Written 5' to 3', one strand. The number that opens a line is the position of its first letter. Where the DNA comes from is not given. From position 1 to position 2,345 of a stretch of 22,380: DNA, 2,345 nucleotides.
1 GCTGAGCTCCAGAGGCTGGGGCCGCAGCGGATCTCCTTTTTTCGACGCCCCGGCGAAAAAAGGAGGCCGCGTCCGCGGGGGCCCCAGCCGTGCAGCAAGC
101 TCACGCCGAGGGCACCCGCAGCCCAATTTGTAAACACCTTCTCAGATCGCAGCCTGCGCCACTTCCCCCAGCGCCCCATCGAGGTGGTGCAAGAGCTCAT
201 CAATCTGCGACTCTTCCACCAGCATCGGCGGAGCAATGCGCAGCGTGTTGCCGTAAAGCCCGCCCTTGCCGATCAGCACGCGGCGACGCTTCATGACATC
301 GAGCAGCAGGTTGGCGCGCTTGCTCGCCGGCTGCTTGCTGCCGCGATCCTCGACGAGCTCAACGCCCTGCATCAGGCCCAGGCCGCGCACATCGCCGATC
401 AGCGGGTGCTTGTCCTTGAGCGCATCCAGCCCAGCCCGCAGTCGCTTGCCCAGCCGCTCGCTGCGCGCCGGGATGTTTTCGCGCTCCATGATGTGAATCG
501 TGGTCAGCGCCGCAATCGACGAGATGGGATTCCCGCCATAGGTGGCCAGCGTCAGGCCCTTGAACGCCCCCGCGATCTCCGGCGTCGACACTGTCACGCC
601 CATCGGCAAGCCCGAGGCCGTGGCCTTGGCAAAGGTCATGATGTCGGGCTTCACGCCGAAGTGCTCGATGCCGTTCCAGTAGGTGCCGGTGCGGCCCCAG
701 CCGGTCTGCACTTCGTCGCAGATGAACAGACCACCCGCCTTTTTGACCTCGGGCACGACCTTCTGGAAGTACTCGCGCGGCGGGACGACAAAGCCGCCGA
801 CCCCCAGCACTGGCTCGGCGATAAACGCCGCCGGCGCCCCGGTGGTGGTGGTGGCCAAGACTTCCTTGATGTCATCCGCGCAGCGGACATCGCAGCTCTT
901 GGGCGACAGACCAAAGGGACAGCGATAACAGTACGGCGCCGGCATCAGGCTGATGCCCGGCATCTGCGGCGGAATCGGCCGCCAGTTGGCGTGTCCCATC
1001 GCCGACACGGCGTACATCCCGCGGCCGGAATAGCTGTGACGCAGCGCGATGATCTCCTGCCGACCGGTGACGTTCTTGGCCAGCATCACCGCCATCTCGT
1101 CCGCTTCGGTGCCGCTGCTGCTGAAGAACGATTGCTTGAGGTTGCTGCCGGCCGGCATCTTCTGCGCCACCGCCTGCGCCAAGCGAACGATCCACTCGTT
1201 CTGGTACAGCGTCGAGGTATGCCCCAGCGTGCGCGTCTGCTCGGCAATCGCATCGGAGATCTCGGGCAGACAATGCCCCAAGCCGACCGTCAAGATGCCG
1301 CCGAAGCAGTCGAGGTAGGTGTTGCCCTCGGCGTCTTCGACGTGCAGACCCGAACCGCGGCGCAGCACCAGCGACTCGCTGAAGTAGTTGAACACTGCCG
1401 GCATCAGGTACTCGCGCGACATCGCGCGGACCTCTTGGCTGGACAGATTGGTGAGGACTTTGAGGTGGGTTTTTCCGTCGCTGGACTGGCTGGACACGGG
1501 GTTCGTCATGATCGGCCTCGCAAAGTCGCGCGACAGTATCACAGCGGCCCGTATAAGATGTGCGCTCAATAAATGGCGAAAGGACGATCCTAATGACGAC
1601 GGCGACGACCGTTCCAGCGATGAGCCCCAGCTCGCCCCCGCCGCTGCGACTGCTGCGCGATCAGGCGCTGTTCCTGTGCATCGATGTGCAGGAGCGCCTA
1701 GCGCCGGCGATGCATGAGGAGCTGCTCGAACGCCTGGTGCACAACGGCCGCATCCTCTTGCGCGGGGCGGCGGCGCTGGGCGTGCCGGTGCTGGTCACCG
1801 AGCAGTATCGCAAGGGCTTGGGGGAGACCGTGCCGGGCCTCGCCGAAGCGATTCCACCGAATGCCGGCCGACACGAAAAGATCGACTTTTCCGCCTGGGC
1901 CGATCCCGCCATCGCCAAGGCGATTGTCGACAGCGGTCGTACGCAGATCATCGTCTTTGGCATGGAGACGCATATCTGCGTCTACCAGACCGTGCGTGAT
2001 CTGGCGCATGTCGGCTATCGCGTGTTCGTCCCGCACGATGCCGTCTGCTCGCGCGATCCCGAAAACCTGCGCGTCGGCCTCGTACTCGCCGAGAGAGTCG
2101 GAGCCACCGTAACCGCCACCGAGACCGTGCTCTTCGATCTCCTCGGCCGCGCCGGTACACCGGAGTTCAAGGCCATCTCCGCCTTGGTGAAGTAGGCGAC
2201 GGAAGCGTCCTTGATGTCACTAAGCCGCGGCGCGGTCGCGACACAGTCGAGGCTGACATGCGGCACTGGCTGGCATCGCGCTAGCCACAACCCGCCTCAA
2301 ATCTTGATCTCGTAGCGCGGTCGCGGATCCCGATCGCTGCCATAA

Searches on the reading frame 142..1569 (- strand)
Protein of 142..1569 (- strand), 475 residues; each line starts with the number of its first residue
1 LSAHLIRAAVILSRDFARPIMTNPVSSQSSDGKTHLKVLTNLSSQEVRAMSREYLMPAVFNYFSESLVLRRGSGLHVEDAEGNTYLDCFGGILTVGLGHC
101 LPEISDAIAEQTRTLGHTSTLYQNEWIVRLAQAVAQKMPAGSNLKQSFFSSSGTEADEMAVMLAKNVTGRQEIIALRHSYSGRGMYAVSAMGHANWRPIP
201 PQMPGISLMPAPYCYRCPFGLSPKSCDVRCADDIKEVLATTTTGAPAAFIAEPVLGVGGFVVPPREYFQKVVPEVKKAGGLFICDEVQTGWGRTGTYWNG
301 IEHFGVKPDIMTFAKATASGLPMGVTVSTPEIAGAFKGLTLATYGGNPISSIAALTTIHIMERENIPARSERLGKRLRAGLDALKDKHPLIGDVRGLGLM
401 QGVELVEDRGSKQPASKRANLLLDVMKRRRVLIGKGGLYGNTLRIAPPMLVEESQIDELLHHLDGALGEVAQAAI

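Call 8: search_protein_families(library=pfam, proteins=[window:142-1569:-], max_evalue=0.001)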
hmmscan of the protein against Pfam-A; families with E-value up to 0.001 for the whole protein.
window:142-1569:- (475 aa): 1 family
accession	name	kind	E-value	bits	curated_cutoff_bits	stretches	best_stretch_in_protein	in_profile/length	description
PF00202.27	Aminotran_3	-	4.7e-85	286.1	30.5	1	67-466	11-402/403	Aminotransferase class-III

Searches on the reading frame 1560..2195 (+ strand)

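Call 8: search_protein_families(library=pfam, proteins=[window:1560-2195:+], max_evalue=0.001)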
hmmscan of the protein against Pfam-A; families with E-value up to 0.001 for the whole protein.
window:1560-2195:+ (211 aa): 1 family
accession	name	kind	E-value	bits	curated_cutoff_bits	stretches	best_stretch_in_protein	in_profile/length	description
PF00857.26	Isochorismatase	-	1.7e-28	100.3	27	1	37-188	2-174/175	Isochorismatase domain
